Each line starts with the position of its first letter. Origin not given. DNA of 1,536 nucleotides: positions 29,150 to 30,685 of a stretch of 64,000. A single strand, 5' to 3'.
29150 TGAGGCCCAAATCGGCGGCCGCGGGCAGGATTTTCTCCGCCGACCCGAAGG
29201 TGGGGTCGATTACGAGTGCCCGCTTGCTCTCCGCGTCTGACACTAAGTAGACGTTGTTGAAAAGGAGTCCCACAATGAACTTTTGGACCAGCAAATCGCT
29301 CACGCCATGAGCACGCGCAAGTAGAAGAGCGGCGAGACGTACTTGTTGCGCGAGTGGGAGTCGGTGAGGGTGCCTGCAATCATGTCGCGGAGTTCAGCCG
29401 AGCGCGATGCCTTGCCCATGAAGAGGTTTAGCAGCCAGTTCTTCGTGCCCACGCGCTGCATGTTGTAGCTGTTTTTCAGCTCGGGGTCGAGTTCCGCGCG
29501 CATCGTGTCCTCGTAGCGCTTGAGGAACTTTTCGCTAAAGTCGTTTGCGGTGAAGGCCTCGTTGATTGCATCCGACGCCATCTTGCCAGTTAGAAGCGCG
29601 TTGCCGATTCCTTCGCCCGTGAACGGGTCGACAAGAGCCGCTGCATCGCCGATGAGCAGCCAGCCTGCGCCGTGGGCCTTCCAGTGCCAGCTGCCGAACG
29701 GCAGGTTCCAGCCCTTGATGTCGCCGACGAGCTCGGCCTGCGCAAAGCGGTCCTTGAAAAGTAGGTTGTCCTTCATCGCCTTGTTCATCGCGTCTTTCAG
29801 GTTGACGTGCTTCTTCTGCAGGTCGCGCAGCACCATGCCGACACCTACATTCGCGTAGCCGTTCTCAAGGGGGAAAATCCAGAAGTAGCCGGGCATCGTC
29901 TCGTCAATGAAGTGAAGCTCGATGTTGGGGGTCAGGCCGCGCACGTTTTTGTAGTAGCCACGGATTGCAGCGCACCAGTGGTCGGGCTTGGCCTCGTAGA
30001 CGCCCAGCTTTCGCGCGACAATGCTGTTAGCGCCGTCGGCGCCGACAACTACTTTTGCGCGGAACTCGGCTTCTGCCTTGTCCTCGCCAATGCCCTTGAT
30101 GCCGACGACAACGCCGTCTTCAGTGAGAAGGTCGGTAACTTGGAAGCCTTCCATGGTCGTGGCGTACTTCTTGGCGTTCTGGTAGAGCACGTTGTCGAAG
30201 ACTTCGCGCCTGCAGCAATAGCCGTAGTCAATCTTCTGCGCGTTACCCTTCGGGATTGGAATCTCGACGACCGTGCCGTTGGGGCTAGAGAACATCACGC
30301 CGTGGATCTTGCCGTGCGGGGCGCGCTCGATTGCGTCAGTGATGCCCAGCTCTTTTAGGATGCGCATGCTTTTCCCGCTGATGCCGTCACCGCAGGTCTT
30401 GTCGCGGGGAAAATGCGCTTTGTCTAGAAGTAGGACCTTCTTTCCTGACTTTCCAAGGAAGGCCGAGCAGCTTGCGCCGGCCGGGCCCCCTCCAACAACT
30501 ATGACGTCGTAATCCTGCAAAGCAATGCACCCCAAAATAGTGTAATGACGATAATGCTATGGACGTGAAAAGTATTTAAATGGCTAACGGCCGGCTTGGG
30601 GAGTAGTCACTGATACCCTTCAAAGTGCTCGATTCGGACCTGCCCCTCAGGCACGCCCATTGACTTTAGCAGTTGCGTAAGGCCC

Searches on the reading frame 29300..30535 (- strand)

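Call 69: search_protein_families(library=pfam, proteins=[window:29300-30535:-], max_evalue=0.001)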
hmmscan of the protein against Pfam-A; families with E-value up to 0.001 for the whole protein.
window:29300-30535:- (411 aa): 10 families
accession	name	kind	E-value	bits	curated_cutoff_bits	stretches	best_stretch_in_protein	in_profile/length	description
PF01494.25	FAD_binding_3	-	1.4e-23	84.2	22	1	8-310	1-304/349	FAD binding domain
PF00890.30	FAD_binding_2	-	8.4e-08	32.2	20.4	1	10-41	1-32/414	FAD binding domain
PF22578.2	GGR_cat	-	3.1e-07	30.6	27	1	213-257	28-71/88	Geranylgeranyl reductase catalytic domain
PF01266.30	DAO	-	4.2e-07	30.3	27.9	1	10-44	1-35/353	FAD dependent oxidoreductase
PF04820.20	Trp_halogenase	-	2.1e-06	27.3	21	0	96-350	143-376/458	Tryptophan halogenase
PF13450.12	NAD_binding_8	-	4e-06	27.4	21.9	1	13-41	1-29/68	NAD(P)-binding Rossmann-like domain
PF07992.20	Pyr_redox_2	-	9.7e-06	25.6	26.1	1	9-115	1-58/291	Pyridine nucleotide-disulphide oxidoreductase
PF03486.20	HI0933_like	-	1.2e-05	25.4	50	1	10-47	2-39/244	HI0933-like protein Rossmann domain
PF12831.13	FAD_oxidored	-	8.5e-05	22.4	27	1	10-166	1-143/416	FAD dependent oxidoreductase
PF00070.33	Pyr_redox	-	0.00031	21.7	22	0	11-66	2-56/82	Pyridine nucleotide-disulphide oxidoreductase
